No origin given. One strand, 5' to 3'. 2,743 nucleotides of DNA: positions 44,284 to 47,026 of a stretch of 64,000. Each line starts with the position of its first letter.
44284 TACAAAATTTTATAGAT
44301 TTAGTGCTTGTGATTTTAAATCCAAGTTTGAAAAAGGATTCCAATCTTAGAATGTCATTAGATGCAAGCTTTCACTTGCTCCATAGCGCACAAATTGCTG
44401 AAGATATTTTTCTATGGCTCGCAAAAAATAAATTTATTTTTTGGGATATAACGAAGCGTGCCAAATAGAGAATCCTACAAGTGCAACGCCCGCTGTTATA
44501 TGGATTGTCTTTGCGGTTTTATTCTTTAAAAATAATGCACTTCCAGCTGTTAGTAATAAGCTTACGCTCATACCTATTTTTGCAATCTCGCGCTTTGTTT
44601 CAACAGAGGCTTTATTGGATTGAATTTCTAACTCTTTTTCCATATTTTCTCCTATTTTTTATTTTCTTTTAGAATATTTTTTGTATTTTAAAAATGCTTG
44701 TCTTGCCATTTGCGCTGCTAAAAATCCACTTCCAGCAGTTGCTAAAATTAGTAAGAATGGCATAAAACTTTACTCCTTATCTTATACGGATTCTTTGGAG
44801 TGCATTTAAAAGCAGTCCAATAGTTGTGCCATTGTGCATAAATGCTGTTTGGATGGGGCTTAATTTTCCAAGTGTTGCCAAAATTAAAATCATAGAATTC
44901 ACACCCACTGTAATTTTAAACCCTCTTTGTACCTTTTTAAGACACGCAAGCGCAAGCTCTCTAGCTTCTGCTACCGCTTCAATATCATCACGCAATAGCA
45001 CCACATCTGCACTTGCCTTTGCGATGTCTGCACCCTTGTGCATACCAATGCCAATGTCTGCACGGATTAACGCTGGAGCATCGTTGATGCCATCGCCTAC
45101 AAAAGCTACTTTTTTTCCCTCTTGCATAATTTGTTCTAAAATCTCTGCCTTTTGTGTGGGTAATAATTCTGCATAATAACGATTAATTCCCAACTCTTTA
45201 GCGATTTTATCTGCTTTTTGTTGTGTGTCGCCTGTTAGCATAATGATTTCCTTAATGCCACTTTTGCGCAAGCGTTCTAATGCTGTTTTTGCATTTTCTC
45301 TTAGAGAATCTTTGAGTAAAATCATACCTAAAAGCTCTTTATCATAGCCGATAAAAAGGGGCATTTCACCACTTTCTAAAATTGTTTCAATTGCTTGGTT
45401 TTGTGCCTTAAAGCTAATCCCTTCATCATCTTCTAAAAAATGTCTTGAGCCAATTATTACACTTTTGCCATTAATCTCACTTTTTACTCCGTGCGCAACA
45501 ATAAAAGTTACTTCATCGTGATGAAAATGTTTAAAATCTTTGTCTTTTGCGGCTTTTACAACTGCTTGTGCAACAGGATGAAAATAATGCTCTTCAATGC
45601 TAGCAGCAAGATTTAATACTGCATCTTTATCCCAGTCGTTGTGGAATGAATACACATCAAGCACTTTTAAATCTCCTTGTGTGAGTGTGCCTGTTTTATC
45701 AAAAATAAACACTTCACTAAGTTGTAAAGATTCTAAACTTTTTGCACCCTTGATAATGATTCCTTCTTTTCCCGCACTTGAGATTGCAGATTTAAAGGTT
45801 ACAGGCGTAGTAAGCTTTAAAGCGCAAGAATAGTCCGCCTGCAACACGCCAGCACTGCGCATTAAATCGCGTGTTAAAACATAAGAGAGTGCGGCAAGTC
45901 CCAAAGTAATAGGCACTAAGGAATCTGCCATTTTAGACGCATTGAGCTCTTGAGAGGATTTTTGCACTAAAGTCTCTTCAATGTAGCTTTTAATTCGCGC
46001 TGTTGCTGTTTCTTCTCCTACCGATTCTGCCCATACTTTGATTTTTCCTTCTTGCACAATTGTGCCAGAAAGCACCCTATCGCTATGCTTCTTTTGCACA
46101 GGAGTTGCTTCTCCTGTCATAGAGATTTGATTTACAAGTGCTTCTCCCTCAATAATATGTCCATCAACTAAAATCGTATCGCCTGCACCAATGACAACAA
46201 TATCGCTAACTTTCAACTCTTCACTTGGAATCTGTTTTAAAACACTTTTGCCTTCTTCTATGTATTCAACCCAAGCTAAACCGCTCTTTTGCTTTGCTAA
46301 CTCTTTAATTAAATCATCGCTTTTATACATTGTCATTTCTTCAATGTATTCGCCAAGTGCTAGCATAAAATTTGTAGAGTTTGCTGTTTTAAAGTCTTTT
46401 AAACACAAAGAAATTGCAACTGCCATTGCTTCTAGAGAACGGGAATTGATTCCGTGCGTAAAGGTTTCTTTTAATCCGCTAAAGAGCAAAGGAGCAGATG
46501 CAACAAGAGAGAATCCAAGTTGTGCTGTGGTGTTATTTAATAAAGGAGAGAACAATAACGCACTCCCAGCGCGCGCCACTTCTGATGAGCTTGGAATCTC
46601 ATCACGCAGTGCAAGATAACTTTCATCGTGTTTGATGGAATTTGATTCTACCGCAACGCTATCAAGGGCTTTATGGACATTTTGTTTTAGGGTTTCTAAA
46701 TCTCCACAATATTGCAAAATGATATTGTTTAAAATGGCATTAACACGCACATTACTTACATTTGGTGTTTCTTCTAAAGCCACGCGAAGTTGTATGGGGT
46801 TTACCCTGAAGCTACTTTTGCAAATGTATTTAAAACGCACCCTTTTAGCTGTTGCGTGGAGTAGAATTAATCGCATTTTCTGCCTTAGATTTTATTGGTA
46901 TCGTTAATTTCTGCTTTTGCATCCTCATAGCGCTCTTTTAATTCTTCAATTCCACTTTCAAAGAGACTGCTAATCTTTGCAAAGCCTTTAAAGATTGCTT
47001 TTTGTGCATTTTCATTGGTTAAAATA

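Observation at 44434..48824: Ferrosome (fez)-like iron-storage organelle operon in a Helicobacter-type genome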

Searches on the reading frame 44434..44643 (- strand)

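Call 3: search_protein_families(library=pfam, proteins=[window:44434-44643:-], max_evalue=0.1)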
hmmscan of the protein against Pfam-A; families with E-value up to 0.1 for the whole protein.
window:44434-44643:- (69 aa): 1 family
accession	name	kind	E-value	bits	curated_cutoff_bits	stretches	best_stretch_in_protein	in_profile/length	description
PF14358.11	DUF4405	-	0.0033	18.4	26.7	1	33-64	14-63/66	Domain of unknown function (DUF4405)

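Call 4: search_protein_families(library=ncbifam, proteins=[window:44434-44643:-], max_evalue=0.1)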
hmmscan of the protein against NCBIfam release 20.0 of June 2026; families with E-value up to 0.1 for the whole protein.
window:44434-44643:- (69 aa): 1 family
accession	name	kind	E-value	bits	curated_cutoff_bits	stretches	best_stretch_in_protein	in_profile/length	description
NF052489.1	TAtMazFAgrob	equivalog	0.036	13.9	150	1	10-55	28-75/118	type II toxin-antitoxin system toxin MazF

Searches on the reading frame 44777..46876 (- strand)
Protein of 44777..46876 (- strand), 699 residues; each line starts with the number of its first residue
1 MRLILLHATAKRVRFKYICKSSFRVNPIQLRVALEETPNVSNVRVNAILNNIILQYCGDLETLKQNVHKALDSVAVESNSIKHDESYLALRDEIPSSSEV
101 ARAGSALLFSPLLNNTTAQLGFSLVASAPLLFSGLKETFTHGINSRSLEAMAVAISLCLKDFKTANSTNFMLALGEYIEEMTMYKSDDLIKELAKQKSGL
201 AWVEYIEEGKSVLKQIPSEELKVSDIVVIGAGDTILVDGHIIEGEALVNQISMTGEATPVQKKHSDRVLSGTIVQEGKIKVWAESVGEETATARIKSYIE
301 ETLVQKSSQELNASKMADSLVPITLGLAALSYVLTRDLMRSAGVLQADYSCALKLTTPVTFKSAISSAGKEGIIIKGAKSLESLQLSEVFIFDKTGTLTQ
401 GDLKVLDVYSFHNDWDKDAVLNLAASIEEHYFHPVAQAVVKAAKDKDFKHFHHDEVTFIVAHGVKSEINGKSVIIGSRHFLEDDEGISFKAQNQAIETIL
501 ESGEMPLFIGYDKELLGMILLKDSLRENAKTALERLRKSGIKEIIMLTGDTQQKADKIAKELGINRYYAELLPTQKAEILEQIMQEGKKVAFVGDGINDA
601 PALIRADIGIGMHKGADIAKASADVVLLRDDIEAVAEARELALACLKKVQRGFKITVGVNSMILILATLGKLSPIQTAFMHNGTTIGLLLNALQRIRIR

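Call 3: search_protein_families(library=pfam, proteins=[window:44777-46876:-], max_evalue=0.1)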
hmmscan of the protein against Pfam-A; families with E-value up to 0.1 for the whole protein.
window:44777-46876:- (699 aa): 6 families
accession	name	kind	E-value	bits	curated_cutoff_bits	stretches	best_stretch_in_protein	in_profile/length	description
PF00122.25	E1-E2_ATPase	-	1.3e-33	116.5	28.1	1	212-370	14-180/181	E1-E2 ATPase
PF00702.32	Hydrolase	-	7.1e-30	105.3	26.4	1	389-607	3-191/191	haloacid dehalogenase-like hydrolase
PF08282.18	Hydrolase_3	-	2.3e-07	31.3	20.9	1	579-638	195-254/255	haloacid dehalogenase-like hydrolase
PF02219.23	MTHFR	-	0.029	14.2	24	1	526-572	84-130/287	Methylenetetrahydrofolate reductase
PF13344.12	Hydrolase_6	-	0.08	13.4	27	0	517-594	7-87/101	Haloacid dehalogenase-like hydrolase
PF12710.13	HAD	-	0.093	13.6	27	0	525-603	86-188/189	haloacid dehalogenase-like hydrolase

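Call 4: search_protein_families(library=ncbifam, proteins=[window:44777-46876:-], max_evalue=0.1)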
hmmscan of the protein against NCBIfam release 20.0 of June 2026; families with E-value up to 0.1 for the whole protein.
window:44777-46876:- (699 aa): 32 families (the best 25 are shown)
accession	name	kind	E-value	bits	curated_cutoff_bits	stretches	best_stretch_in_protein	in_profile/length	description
TIGR01525.1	ATPase-IB_hvy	subfamily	9.9e-141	470.3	346.25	1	148-693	4-558/560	heavy metal translocating P-type ATPase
TIGR01512.1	ATPase-IB2_Cd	subfamily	2.7e-104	349.6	313.5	2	148-444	4-284/494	cadmium family heavy metal-translocating P-type ATPase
TIGR01511.1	ATPase-IB1_Cu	subfamily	5.1e-97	326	397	1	162-678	43-524/542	copper-translocating P-type ATPase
NF007952.0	PRK10671.1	equivalog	4.6e-85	286.4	1316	1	213-664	337-793/838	copper-exporting P-type ATPase CopA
NF008262.1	PRK11033.1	equivalog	1e-81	275.5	1005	1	152-698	185-730/731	zinc/cadmium/mercury/lead-transporting ATPase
NF033775.1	P_type_ZntA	exception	1.4e-70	238.5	1240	1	214-697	248-730/732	Zn(II)/Cd(II)/Pb(II) translocating P-type ATPase ZntA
TIGR01494.1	ATPase_P-type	subfamily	2e-70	237.6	62.3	1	169-670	3-463/478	HAD-IC family P-type ATPase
TIGR01497.1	kdpB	equivalog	3.5e-48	164.2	527.9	1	210-637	113-558/675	potassium-transporting ATPase subunit KdpB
TIGR01647.1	ATPase-IIIA_H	equivalog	4.7e-42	144.1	615.5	2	151-565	44-482/755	plasma-membrane proton-efflux P-type ATPase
NF010609.0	PRK14010.1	equivalog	3.4e-35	121.4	1323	1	215-630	117-546/673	K(+)-transporting ATPase subunit B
TIGR01517.1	ATPase-IIB_Ca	equivalog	5e-33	114.3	507.05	2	572-665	612-707/882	calcium-translocating P-type ATPase, PMCA-type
TIGR01524.1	ATPase-IIIB_Mg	equivalog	8.7e-32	109.9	610.75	3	568-638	583-653/867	magnesium-translocating P-type ATPase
NF011702.0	PRK15122.1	subfamily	2.5e-30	105.2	975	2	568-633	622-687/907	magnesium-translocating P-type ATPase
TIGR01522.1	ATPase-IIA2_Ca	equivalog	5.9e-29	100.4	798.3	3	570-641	570-642/854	calcium-transporting P-type ATPase, PMR1-type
TIGR01657.1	P-ATPase-V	hypoth_equivalog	1.7e-25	88.8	618.25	4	568-615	783-830/1055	ATP13A2 family polyamine export P-type ATPase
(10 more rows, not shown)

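Call 11: find_related_loci(query=window:44777-46876:-, collection=genome_contigs, flank=6000)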
Query window:44777-46876:- (699 aa) in genome_contigs; peptide patterns used: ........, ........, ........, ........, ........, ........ (x = any residue, [..] = any of these).
82 stretches matched a pattern; 24 encode a relative of the query (tblastn E <= 1e-3); 24 distinct loci.
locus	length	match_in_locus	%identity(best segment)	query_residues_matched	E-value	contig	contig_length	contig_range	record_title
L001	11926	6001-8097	92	1-699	0e+0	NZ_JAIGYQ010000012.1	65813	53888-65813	Helicobacter turcicus strain Faydin-H70 Seq12, whole genome shotgun sequence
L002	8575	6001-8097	92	1-699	0e+0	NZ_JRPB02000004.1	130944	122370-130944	Helicobacter sp. MIT 11-5569 NODE_4_length_130944_cov_99.4398, whole genome shotgun sequence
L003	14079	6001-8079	80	1-693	0e+0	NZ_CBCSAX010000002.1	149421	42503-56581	Helicobacter ganmani strain CIP106846T isolate CIP106846T NODE_0002, whole genome shotgun sequence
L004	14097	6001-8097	80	1-699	0e+0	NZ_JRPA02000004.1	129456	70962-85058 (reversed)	Helicobacter sp. MIT 05-5294 NODE_4_length_129456_cov_66.8706, whole genome shotgun sequence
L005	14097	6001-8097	79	1-699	0e+0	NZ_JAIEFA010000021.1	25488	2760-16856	MAG: Helicobacter sp. isolate SC0397_S11_1 SC0397_S11_1_contig_21, whole genome shotgun sequence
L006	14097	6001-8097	77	1-699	0e+0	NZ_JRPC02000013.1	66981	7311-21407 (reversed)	Helicobacter apodemus strain MIT-03-7007 NODE_13_length_66981_cov_54.7196, whole genome shotgun sequence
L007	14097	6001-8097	77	1-699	0e+0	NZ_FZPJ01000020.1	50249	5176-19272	Helicobacter mesocricetorum isolate 87012_3, whole genome shotgun sequence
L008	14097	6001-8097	76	1-699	0e+0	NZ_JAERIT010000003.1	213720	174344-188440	Helicobacter pullorum NCTC 12824 strain CCUG 33837 NODE_3_length_213720_cov_329.552993, whole genome shotgun sequence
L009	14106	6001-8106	67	1-699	0e+0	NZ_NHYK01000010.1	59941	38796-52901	Helicobacter sp. 10-6591 NODE_10_length_59941_cov_20.4227, whole genome shotgun sequence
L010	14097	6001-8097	67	1-699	0e+0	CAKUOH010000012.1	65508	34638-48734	MAG: uncultured Helicobacteraceae bacterium isolate REFINED_METABAT215_TOP10_CONTIGS_1500_ASSEMBLY_K77_MERGED__Hadza_MoB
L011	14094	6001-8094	66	1-698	0e+0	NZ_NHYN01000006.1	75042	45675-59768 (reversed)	Helicobacter sp. 15-1451 NODE_6_length_75042_cov_66.3385, whole genome shotgun sequence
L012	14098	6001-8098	94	1-699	0e+0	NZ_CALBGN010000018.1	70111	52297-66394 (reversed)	MAG: uncultured Helicobacter sp. isolate ERR318692_bin.107_CONCOCT_v1.1_MAG ERZ1764598.400, whole genome shotgun sequenc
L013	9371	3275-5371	67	1-699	0e+0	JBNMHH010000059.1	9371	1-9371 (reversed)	MAG: Helicobacteraceae bacterium isolate CM_BacNHY47.127 k141_153401_length_9371_cov_12.9930, whole genome shotgun seque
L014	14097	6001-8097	66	1-699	0e+0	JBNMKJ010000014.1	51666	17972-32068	MAG: Helicobacteraceae bacterium isolate CM_BacNHY1571.46 k141_284122_length_51666_cov_49.9969, whole genome shotgun seq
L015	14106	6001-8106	67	1-699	0e+0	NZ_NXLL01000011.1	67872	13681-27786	Helicobacter sp. MIT 00-7814 H_sp._Monkey_taxa_5_00-7814_11_6787219.4653, whole genome shotgun sequence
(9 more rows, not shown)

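Call 29: find_homologous_proteins(query=window:44777-46876:-, max_evalue=1e-20)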
Query window:44777-46876:- (699 aa): 2030 proteins with E <= 1e-20 among 8000 candidates; the best 120 are listed.
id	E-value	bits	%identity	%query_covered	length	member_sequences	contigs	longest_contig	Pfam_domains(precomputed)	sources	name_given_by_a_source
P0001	0.0e+0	1501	100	100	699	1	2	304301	PF00702.33,PF08282.19,PF00122.26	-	-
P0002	0.0e+0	1387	92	100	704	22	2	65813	PF00702.33,PF08282.19,PF00122.26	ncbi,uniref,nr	ncbi:heavy metal translocating P-type ATPase [Helicobacter turcicus]|uniref:P-type Zn(2+) transporte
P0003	0.0e+0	1377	92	100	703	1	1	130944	PF00702.33,PF08282.19,PF00122.26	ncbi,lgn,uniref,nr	ncbi:heavy metal translocating P-type ATPase [Helicobacter sp. MIT 11-5569]|uniref:heavy metal trans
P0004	0.0e+0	1253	82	100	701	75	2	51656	PF00702.33,PF08282.19,PF00122.26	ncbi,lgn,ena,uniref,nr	ncbi:heavy metal translocating P-type ATPase [Helicobacter rodentium]|uniref:heavy metal translocati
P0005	0.0e+0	1240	82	100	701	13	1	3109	PF00702.33,PF08282.19,PF00122.26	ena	-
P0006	0.0e+0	1236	82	100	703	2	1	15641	PF00702.33,PF08282.19,PF00122.26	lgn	-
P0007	0.0e+0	1229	81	100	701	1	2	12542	PF00702.33,PF08282.19,PF00122.26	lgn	-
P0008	0.0e+0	1202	79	100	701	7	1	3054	PF00702.33,PF08282.19,PF00122.26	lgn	-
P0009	0.0e+0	1188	80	100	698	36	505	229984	PF00702.33,PF08282.19,PF00122.26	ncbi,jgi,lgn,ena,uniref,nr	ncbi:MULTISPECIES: heavy metal translocating P-type ATPase [Helicobacter]|uniref:P-type Zn(2+) trans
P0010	0.0e+0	1180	79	100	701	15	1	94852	PF00702.33,PF08282.19,PF00122.26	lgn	-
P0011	0.0e+0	1174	78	100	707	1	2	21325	PF00702.33,PF08282.19,PF00122.26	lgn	-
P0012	0.0e+0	1173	78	100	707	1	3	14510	PF00702.33,PF08282.19,PF00122.26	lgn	-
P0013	0.0e+0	1166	77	100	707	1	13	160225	PF00702.33,PF08282.19,PF00122.26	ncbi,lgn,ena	-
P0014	0.0e+0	1166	77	100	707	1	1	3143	PF00702.33,PF08282.19,PF00122.26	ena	-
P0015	0.0e+0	1165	77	100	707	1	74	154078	PF00702.33,PF08282.19,PF00122.26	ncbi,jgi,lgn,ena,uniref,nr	ncbi:heavy metal translocating P-type ATPase [Helicobacter apodemus]|uniref:P-type Zn(2+) transporte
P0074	0.0e+0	1055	70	100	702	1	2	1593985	PF00702.33,PF08282.19,PF00122.26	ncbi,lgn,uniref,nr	ncbi:metal transporting atpase Mta72 [Campylobacter devanensis]|uniref:P-type Zn(2+) transporter n=1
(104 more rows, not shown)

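Call 44: search_solved_structures(query=window:44777-46876:-, max_evalue=1e-30, show_alignments=0)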
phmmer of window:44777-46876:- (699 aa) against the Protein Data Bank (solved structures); distinct sequences matched with E-value up to 1e-30: 22.
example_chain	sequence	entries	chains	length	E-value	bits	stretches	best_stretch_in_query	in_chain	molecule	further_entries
3j08_A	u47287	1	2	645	1.1e-72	248.9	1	170-676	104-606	copper-exporting P-type ATPase A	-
7r0g_A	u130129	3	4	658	1.1e-72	248.8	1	170-676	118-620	Putative copper-exporting P-type ATPase A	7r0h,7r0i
3j09_A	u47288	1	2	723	1.5e-72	248.4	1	170-676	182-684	copper-exporting P-type ATPase A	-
3rfu_A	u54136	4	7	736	1.7e-66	228.4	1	170-694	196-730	Copper efflux ATPase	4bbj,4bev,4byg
8q75_A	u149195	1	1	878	6.9e-64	219.8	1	343-667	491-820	Copper-transporting ATPase HMA4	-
8q73_A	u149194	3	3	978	1e-63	219.3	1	343-667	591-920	Copper-transporting ATPase HMA4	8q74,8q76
7qbz_A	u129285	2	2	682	8.5e-63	216.2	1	159-696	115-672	Cadmium translocating P-type ATPase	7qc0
7si3_A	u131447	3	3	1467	1.3e-56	195.8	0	471-661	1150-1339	P-type Cu(+) transporter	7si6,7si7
7xuk_A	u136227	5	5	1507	1e-54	189.5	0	472-660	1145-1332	Copper-transporting ATPase 2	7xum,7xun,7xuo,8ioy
4umv_A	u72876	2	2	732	1.2e-53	186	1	215-698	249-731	ZINC-TRANSPORTING ATPASE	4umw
3sky_A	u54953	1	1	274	3.9e-47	164.5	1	387-649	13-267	Copper-exporting P-type ATPase B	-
3skx_A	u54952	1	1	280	5.6e-47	164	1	387-644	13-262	Copper-exporting P-type ATPase B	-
3a1c_A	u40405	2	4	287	1.6e-46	162.5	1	370-649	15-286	Probable copper-exporting P-type ATPase A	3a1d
3a1e_A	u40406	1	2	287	1.9e-45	158.9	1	370-649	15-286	Probable copper-exporting P-type ATPase A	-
2b8e_A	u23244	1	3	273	1.3e-44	156.1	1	377-647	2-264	cation-transporting ATPase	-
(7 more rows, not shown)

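Call 78: find_encoding_contigs(protein=P0074, flank=5000, max_places=1)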
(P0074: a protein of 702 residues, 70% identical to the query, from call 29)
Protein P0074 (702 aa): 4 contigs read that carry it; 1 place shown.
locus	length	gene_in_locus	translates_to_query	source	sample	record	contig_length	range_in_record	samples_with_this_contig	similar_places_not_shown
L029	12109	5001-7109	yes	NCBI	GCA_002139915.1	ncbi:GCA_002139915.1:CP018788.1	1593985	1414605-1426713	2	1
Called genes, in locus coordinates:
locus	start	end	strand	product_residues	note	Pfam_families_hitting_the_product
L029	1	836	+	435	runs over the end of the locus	PF07690:MFS_1, PF00083:Sugar_tr, PF07690:MFS_1, PF12832:MFS_1_like (weak)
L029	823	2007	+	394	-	PF03453:MoeA_N, PF00994:MoCF_biosynth, PF03454:MoeA_C (weak)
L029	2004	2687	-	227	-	-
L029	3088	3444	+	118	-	PF19991:HMA_2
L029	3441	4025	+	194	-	-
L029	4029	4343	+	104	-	-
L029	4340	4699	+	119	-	PF26373:MamC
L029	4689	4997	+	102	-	-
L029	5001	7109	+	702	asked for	PF00122:E1-E2_ATPase, PF00702:Hydrolase, PF08282:Hydrolase_3 (weak)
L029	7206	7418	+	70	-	-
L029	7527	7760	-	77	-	PF03597:FixS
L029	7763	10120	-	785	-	PF08282:Hydrolase_3 (faint), PF12156:ATPase-cat_bd, PF00403:HMA, PF00122:E1-E2_ATPase, PF00702:Hydrolase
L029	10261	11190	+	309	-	PF13793:Pribosyltran_N, PF00156:Pribosyltran, PF14572:Pribosyl_synth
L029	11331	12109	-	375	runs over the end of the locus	PF00482:T2SSF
